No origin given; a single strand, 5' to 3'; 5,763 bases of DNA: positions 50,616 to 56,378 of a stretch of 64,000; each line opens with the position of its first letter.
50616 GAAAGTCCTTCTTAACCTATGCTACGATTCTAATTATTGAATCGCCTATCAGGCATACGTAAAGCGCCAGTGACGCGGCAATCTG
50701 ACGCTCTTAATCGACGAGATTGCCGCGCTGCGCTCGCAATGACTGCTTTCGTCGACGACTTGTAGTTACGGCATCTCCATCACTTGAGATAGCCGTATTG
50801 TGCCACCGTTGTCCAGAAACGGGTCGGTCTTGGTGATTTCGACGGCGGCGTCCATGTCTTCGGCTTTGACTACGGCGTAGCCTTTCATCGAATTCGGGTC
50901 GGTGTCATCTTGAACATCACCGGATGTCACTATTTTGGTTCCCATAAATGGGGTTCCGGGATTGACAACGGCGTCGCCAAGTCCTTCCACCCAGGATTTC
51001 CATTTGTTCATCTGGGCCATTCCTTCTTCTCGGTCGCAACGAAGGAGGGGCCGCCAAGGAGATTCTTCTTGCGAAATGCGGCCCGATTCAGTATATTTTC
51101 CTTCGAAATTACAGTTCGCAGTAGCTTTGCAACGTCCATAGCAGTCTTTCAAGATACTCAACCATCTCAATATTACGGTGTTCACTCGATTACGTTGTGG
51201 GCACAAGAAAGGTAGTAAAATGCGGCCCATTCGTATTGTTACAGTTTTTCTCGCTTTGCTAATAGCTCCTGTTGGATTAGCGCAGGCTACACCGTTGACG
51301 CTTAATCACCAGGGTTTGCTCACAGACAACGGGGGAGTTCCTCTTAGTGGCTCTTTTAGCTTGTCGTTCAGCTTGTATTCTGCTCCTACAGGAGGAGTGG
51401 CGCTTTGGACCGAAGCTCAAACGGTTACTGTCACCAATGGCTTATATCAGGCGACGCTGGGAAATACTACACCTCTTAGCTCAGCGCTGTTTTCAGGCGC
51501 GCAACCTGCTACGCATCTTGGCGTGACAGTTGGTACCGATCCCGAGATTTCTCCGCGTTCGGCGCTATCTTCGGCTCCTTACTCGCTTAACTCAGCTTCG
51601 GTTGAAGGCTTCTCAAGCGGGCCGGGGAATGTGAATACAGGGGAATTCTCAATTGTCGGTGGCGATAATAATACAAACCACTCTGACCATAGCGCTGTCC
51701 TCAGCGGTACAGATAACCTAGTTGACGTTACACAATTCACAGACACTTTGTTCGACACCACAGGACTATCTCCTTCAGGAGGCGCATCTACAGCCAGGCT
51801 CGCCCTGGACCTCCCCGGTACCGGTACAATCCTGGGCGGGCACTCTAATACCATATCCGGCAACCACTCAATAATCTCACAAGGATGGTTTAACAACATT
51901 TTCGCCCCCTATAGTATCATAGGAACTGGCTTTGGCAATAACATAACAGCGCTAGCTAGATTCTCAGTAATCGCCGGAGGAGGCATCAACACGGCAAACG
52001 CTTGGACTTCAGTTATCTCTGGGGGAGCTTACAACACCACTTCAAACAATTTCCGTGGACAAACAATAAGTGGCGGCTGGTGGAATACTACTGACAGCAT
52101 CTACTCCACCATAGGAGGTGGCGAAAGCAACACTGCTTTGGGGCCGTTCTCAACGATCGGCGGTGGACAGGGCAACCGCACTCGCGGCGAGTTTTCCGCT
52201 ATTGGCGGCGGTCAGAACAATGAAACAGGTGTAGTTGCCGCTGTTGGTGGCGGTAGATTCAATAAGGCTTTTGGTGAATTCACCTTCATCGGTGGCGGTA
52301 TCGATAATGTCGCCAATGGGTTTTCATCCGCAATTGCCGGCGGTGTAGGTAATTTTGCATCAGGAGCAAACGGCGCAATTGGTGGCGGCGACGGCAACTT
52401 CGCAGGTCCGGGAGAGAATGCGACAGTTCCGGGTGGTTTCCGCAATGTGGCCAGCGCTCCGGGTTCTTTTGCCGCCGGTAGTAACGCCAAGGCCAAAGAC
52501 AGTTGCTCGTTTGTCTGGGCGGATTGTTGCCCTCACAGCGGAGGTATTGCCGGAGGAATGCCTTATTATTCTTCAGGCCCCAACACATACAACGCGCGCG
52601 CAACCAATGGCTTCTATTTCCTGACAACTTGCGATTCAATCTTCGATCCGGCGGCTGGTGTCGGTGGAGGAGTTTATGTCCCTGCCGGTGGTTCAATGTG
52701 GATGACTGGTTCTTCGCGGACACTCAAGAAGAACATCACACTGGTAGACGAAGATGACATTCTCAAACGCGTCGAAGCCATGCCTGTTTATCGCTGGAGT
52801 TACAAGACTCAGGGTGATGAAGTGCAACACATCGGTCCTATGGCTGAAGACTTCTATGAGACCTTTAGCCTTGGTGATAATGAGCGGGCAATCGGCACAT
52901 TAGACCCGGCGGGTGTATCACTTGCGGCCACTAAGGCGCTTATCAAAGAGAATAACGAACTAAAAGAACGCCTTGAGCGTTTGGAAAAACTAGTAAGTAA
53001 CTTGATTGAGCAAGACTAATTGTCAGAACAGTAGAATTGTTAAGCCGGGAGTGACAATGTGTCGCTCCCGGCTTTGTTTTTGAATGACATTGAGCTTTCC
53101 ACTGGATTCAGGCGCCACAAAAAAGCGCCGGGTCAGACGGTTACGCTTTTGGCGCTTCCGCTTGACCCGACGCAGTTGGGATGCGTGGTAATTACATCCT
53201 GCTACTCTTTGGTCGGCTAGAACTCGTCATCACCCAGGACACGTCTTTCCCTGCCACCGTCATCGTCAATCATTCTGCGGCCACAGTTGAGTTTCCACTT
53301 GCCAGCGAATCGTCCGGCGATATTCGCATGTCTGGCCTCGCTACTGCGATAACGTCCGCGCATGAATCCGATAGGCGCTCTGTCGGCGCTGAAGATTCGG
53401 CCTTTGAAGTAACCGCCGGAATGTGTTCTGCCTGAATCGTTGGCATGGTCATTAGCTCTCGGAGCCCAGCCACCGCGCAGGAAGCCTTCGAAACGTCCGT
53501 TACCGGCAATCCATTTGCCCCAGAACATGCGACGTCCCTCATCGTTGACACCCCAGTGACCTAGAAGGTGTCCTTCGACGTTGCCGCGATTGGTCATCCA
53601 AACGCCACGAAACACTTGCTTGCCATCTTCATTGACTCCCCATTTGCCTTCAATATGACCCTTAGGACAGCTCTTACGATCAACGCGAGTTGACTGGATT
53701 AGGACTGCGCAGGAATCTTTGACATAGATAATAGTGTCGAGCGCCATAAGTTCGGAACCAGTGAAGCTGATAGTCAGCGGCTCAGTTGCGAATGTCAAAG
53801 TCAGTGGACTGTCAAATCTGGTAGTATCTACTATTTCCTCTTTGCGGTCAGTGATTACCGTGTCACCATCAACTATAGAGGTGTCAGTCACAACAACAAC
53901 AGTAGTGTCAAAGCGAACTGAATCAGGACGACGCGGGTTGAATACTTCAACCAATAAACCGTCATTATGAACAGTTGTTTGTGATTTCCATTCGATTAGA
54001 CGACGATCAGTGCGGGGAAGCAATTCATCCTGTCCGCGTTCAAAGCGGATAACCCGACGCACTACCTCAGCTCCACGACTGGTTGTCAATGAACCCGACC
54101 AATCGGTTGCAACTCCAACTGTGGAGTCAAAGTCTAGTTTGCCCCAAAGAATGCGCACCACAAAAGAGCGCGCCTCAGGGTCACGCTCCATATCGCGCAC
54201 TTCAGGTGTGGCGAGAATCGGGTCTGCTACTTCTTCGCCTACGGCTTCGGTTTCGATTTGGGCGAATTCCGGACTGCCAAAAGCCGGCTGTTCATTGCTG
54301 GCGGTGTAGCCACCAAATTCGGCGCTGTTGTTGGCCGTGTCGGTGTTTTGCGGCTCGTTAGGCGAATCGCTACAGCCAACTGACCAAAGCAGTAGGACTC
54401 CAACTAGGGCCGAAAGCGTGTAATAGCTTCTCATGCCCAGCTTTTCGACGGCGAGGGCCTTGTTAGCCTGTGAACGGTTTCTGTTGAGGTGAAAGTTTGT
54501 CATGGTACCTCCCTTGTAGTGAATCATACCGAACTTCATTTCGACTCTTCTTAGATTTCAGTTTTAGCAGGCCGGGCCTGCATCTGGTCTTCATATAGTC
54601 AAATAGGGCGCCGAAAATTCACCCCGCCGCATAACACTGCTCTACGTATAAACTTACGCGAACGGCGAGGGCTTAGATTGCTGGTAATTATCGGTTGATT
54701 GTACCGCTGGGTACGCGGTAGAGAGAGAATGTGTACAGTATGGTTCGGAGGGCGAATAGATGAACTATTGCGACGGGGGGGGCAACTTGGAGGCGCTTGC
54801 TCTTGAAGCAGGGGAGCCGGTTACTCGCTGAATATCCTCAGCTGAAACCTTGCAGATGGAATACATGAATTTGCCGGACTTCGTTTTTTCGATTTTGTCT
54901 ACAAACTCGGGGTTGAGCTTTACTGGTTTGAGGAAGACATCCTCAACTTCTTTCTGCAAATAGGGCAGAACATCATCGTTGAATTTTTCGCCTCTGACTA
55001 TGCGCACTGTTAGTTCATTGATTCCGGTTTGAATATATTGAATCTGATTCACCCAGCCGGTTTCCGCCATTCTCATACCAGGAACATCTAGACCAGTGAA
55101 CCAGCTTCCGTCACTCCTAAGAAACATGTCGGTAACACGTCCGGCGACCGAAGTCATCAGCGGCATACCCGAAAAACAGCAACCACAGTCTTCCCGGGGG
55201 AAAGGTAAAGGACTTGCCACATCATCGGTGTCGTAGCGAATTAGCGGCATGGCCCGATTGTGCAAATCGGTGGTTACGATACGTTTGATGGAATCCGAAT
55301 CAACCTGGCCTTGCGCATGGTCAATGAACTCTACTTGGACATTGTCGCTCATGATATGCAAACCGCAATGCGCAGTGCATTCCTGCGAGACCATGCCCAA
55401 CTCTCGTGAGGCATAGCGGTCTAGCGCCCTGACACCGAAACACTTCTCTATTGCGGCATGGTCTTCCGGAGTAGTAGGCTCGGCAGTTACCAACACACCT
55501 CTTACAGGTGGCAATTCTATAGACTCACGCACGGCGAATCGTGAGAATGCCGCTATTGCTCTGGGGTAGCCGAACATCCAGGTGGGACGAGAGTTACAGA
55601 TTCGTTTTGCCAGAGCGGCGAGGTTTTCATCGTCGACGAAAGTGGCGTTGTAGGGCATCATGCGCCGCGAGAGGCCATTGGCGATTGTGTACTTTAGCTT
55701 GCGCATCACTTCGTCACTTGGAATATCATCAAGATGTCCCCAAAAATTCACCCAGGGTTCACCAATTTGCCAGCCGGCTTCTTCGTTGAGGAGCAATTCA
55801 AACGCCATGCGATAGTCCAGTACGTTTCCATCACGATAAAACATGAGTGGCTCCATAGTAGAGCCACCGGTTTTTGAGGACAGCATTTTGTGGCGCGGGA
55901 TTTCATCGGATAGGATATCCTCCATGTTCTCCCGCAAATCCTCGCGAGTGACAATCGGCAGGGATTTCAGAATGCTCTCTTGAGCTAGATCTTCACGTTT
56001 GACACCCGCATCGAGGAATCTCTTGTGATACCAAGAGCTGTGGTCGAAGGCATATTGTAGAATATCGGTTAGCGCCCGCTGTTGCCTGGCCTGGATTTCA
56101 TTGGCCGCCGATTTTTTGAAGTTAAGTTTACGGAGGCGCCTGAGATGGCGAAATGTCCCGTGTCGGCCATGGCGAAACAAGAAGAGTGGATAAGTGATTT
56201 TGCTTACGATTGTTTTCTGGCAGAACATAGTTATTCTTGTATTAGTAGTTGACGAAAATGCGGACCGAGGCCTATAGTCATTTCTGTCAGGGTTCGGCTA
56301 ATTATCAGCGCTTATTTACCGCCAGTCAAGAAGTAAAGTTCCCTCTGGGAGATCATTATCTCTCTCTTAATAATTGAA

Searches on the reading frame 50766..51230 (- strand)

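Call 80: search_protein_families(library=pfam, proteins=[window:50766-51230:-], max_evalue=0.001)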
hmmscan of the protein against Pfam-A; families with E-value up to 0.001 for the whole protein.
window:50766-51230:- (154 aa): 1 family
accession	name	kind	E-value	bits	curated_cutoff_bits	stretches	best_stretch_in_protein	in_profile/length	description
PF03795.20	YCII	-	2.9e-06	28.1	24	1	99-153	36-94/95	YCII-related domain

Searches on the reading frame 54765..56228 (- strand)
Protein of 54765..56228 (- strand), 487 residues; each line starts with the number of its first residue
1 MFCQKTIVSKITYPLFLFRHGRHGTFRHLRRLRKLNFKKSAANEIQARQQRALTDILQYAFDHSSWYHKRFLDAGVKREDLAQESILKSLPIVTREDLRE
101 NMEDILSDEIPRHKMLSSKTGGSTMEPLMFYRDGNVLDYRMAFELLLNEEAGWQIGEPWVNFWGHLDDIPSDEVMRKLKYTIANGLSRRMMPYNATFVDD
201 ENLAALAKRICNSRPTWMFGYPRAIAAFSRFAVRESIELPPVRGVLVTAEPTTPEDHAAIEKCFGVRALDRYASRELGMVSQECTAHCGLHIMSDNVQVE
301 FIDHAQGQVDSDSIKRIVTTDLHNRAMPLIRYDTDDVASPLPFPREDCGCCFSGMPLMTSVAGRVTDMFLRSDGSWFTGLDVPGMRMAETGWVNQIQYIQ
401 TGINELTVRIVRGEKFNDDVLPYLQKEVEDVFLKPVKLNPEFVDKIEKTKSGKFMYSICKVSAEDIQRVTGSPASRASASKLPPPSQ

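Call 28: search_protein_families(library=pfam, proteins=[window:54765-56228:-], max_evalue=0.00001)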
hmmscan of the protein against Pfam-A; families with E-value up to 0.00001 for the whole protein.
window:54765-56228:- (487 aa): 0 families

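Call 81: search_protein_families(library=pfam, proteins=[window:54765-56228:-], max_evalue=0.01)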
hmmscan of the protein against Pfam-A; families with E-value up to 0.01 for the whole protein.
window:54765-56228:- (487 aa): 1 family
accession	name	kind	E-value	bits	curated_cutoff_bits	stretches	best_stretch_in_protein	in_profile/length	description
PF00501.34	AMP-binding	-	0.0022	17.3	29.9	1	203-284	245-329/384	AMP-binding enzyme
